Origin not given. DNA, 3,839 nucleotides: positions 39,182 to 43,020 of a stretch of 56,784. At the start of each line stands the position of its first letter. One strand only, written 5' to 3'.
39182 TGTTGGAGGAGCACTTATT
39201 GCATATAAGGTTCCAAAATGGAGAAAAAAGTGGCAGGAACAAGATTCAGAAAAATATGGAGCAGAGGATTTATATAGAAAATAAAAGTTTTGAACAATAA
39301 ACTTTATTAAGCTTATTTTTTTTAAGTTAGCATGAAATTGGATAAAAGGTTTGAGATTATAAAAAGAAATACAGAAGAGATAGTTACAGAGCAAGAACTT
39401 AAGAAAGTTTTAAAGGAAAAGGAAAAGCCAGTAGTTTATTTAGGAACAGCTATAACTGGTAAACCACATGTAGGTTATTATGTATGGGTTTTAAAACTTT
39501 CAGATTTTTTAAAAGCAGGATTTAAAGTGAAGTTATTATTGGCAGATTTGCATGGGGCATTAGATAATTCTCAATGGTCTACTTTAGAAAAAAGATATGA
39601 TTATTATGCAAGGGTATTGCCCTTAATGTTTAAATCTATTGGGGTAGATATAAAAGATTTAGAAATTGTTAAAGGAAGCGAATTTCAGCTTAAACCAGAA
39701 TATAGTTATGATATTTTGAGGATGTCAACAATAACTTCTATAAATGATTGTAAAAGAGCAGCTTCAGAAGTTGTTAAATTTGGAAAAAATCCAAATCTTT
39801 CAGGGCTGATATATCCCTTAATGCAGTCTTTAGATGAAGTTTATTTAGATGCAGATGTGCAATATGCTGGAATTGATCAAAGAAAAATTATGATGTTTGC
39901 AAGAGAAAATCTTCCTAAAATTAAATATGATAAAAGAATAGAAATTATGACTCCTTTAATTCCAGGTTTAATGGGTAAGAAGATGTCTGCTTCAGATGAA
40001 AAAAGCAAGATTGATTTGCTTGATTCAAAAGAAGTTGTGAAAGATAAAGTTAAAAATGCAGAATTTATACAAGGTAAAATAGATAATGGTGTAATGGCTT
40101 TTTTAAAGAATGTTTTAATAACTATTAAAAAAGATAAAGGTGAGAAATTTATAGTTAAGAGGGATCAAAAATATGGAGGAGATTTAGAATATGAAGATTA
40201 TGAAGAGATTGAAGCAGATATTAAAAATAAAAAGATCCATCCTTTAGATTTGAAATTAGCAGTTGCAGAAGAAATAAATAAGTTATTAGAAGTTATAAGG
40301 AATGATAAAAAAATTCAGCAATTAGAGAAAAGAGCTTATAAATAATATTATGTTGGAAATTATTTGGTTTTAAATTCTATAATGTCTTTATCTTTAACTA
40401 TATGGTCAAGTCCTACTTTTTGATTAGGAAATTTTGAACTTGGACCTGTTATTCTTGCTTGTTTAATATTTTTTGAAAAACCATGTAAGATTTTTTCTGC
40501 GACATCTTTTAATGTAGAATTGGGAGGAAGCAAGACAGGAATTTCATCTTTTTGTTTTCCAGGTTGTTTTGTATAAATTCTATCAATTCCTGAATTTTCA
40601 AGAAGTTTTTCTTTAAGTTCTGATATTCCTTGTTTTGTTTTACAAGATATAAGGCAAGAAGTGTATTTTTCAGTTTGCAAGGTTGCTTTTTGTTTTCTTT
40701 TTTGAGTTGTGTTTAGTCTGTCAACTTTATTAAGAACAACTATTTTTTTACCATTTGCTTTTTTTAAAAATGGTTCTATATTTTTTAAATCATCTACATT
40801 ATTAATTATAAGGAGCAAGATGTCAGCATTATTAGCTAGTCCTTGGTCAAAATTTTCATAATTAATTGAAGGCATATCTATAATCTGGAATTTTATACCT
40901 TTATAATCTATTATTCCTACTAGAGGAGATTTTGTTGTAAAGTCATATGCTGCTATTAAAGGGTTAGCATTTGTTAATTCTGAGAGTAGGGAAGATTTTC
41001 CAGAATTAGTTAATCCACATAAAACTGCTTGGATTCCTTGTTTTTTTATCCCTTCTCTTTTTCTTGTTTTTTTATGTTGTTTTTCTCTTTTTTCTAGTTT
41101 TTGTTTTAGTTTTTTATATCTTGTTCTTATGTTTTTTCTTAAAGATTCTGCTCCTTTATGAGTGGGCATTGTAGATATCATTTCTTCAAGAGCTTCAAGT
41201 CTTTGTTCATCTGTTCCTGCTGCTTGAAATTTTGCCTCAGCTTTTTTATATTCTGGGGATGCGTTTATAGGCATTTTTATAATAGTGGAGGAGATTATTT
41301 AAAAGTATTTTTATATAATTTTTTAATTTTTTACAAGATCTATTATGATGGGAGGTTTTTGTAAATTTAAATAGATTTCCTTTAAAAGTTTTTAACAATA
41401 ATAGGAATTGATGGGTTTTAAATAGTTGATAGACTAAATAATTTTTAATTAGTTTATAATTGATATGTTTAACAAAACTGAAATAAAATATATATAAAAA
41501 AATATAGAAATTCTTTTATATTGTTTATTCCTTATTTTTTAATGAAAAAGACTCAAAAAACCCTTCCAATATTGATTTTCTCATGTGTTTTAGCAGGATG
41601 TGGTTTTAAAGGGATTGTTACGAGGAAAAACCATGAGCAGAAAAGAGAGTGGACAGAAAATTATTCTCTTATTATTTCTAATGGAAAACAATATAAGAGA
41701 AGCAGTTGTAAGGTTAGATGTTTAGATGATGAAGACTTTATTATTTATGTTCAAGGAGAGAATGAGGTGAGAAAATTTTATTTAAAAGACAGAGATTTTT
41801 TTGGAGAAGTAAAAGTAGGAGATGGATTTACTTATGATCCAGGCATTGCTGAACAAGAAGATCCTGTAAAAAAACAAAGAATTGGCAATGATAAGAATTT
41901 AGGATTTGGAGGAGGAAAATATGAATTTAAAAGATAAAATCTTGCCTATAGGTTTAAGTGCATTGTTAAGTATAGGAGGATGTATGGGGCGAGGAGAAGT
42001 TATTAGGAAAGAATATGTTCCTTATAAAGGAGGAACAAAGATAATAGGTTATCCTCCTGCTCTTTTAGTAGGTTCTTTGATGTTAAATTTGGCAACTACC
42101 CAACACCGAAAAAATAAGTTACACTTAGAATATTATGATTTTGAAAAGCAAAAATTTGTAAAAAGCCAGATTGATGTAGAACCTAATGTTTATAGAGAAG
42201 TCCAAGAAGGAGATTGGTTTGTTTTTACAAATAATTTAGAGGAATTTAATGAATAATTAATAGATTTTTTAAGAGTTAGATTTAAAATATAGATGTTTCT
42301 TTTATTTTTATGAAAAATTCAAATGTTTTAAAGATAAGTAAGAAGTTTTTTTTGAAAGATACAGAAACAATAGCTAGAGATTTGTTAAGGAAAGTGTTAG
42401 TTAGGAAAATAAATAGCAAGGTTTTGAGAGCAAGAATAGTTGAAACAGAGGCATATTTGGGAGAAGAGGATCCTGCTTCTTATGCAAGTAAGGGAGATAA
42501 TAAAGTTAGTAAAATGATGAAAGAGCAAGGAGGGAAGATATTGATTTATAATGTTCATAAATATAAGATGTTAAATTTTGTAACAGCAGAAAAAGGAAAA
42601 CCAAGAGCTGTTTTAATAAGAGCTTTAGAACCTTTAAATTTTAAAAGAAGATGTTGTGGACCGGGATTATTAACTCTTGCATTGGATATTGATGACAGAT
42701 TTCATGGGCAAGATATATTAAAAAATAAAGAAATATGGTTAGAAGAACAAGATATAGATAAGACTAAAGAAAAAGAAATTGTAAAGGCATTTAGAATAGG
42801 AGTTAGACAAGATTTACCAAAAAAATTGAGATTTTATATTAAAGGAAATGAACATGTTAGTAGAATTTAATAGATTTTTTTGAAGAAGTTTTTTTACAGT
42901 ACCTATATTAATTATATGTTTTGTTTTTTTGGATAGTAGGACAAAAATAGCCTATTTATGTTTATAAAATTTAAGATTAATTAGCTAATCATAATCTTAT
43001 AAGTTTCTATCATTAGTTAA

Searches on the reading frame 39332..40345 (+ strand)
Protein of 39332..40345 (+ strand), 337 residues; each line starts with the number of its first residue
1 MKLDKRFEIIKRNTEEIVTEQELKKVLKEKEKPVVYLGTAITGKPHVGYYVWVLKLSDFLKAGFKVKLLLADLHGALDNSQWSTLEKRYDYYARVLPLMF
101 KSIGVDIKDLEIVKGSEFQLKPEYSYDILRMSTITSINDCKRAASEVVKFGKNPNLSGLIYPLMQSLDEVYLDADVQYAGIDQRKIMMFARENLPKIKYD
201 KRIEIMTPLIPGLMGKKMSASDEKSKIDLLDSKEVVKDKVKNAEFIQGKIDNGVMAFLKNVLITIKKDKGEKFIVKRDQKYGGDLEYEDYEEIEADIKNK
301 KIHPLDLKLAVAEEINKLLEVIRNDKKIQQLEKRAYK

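Call 7: search_protein_families(library=pfam, proteins=[window:39332-40345:+], max_evalue=0.01)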
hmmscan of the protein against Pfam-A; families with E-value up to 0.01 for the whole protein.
window:39332-40345:+ (337 aa): 1 family
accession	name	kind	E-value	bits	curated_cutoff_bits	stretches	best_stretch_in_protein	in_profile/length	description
PF00579.31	tRNA-synt_1b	-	6.2e-53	180.5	21.1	1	29-320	2-292/292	tRNA synthetases class I (W and Y)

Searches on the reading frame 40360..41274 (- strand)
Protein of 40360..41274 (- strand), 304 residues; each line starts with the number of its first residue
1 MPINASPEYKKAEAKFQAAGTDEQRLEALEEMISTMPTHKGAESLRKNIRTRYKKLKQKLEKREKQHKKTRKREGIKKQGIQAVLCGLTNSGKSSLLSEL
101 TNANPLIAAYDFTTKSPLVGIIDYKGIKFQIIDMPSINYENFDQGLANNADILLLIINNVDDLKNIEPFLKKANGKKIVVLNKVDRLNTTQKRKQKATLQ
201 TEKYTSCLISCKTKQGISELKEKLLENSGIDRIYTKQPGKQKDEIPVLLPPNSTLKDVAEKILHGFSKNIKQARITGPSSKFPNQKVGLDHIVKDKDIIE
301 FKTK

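Call 7: search_protein_families(library=pfam, proteins=[window:40360-41274:-], max_evalue=0.01)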
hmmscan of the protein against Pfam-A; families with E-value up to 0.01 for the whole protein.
window:40360-41274:- (304 aa): 9 families
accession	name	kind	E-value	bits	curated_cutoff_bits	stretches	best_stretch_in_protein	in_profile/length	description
PF01926.29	MMR_HSR1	-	1.4e-16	61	21.9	1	83-183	2-113/113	50S ribosome-binding GTPase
PF02824.27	TGS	-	6.3e-10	39.4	22.2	1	232-303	2-60/60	TGS domain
PF02421.24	FeoB_N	-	8.9e-09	35.5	27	1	82-223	2-155/156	Ferrous iron transport protein B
PF03193.22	RsgA_GTPase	-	1.1e-07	32.2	30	1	143-226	16-106/174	RsgA GTPase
PF16897.10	MMR_HSR1_Xtn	-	3.4e-05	24.2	35.2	1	148-226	30-102/106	C-terminal region of MMR_HSR1 domain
PF00009.33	GTP_EFTU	-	0.00052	20.1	26.5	1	122-225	65-183/188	Elongation factor Tu GTP binding domain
PF00025.27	Arf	-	0.0016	18.4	22.3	0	77-134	11-65/174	ADP-ribosylation factor family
PF12631.12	MnmE_helical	-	0.0025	18.4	40.1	1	46-228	64-135/211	MnmE helical domain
PF09439.16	SRPRB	-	0.0075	16.1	25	1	83-136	6-55/178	Signal recognition particle receptor beta subunit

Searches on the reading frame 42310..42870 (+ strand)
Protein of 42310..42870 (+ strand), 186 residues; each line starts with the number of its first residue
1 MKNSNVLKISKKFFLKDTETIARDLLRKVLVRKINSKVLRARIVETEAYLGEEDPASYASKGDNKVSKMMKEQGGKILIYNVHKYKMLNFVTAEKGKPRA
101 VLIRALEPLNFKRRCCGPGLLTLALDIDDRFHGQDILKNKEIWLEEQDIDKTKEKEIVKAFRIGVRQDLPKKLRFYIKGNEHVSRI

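Call 7: search_protein_families(library=pfam, proteins=[window:42310-42870:+], max_evalue=0.01)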
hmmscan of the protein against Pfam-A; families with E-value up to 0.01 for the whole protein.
window:42310-42870:+ (186 aa): 1 family
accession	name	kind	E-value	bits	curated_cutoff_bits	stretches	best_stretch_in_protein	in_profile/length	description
PF02245.21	Pur_DNA_glyco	-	1.4e-44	152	27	1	12-180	1-180/181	Methylpurine-DNA glycosylase (MPG)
